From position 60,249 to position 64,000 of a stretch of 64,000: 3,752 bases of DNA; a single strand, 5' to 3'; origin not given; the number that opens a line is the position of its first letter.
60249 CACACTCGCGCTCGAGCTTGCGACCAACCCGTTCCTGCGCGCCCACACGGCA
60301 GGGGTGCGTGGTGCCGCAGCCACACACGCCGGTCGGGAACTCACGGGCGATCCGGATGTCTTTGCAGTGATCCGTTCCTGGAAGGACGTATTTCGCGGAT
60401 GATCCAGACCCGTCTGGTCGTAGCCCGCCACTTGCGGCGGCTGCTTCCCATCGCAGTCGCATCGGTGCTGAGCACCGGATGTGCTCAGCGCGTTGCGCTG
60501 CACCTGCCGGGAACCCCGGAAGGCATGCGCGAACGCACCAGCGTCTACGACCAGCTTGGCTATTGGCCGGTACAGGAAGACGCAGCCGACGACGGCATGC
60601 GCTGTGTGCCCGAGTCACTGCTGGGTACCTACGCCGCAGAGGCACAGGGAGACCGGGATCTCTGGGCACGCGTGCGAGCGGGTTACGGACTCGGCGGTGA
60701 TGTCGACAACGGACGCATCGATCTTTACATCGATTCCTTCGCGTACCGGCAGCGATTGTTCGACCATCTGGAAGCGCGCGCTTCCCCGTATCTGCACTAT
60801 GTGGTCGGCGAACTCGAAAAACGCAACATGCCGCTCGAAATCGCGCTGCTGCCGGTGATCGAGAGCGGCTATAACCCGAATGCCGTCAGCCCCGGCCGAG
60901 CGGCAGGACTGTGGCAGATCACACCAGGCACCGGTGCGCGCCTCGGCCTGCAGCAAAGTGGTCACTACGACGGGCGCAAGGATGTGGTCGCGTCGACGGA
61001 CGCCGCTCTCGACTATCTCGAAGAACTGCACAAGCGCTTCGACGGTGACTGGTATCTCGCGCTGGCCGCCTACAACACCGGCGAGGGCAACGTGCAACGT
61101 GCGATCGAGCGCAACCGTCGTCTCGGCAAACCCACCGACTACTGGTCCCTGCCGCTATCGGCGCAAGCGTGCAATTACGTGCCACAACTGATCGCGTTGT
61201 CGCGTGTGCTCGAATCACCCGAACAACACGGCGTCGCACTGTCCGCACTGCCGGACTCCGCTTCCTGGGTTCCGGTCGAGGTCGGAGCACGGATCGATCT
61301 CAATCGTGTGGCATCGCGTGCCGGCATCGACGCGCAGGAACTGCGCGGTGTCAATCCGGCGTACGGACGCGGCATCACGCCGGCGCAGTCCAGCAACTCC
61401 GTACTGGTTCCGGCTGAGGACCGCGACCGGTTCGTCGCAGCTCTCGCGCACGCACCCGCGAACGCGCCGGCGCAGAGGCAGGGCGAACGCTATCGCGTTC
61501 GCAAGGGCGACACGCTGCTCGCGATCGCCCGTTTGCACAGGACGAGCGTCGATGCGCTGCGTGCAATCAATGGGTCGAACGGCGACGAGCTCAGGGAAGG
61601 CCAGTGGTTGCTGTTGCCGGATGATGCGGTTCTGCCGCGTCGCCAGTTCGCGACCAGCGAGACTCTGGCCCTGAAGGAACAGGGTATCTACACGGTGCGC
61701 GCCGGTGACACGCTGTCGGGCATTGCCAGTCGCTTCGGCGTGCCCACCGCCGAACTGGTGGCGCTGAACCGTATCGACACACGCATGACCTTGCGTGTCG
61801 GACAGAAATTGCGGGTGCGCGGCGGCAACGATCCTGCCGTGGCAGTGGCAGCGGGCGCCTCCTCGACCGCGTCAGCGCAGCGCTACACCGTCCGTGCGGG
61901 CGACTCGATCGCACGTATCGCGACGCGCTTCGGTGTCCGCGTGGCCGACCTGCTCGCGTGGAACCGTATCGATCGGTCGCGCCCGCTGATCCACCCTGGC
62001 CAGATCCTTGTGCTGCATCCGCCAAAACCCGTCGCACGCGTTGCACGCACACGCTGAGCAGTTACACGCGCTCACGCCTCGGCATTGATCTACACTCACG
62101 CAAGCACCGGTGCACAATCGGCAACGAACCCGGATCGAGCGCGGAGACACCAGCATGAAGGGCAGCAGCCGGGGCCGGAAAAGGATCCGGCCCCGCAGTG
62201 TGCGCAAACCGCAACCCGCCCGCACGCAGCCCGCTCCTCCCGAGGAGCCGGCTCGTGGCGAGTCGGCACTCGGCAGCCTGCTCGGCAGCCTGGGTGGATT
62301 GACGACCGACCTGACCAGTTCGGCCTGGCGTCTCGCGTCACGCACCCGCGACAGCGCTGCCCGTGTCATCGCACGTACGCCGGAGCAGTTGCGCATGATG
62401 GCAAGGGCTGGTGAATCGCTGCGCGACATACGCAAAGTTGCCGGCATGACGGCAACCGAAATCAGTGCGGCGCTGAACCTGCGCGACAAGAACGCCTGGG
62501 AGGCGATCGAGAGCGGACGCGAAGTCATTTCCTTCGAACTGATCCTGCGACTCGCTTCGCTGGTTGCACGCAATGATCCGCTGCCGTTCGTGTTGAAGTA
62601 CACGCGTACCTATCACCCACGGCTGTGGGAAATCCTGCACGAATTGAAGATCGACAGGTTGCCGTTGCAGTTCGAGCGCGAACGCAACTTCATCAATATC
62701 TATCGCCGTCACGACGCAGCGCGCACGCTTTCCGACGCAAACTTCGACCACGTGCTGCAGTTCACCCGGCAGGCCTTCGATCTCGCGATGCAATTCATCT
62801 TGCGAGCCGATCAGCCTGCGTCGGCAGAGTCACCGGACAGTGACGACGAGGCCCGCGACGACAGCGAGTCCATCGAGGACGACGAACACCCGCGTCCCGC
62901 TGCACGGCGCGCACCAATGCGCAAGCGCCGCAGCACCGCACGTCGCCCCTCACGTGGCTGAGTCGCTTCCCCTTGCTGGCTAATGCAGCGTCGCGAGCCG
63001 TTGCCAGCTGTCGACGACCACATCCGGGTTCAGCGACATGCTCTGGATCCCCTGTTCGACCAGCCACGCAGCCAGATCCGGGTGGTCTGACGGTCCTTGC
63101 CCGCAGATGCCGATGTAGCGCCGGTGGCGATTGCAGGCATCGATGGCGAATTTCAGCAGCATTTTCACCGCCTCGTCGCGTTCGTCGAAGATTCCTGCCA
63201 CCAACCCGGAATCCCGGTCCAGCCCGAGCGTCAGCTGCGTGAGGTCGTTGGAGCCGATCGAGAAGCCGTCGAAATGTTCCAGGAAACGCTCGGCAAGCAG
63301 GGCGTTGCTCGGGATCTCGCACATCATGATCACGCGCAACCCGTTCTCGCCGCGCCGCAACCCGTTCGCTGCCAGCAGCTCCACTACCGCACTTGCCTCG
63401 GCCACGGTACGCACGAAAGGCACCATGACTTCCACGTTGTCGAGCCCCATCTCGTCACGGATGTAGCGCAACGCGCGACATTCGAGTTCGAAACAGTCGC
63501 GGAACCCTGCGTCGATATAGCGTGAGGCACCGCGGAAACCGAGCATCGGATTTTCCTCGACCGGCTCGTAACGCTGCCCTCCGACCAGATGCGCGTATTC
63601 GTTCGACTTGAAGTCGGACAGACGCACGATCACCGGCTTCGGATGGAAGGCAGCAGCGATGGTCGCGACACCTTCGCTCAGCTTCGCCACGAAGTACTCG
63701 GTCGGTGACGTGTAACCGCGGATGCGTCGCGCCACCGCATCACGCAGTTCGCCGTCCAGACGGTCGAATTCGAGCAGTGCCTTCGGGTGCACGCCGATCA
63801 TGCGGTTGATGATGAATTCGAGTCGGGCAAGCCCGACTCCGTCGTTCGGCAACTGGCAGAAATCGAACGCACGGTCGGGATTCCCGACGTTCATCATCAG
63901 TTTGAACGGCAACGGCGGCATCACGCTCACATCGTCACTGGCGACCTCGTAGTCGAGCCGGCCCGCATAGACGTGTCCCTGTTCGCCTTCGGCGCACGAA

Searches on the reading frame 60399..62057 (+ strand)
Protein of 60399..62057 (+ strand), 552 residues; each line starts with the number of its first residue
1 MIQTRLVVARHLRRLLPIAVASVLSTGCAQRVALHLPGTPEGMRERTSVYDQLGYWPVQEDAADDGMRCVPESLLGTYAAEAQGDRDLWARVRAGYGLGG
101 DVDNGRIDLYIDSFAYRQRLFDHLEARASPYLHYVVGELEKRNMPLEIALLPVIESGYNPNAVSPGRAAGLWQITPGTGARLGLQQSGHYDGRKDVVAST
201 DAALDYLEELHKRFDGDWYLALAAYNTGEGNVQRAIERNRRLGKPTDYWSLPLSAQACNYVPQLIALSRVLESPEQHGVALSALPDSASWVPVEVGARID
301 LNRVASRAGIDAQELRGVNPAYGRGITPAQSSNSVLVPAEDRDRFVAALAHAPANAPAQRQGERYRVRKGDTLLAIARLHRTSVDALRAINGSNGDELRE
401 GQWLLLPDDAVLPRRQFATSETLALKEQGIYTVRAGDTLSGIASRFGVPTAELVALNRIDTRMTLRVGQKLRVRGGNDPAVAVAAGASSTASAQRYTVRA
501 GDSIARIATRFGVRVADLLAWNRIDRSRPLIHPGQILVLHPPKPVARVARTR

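Call 72: search_protein_families(library=pfam, proteins=[window:60399-62057:+], max_evalue=0.00001)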
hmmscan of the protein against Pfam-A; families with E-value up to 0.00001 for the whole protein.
window:60399-62057:+ (552 aa): 3 families
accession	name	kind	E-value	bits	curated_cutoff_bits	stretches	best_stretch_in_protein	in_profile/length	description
PF01476.26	LysM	-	7e-41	138.4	20.9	3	431-473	1-42/43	LysM domain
PF01464.25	SLT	-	1.3e-27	96.1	21.3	1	140-243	9-112/117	Transglycosylase SLT domain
PF23473.1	LysM3_LYK4_5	-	1.4e-10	41.5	29.3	0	496-528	5-37/48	LYK4/5 LysM3 domain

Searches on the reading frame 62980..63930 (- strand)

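Call 72: search_protein_families(library=pfam, proteins=[window:62980-63930:-], max_evalue=0.00001)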
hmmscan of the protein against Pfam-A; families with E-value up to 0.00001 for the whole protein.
window:62980-63930:- (316 aa): 1 family
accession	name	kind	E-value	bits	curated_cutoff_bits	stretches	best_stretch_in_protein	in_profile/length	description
PF02896.24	PEP-utilizers_C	-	3.8e-58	197.4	22.8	1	9-313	20-289/293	PEP-utilising enzyme, PEP-binding domain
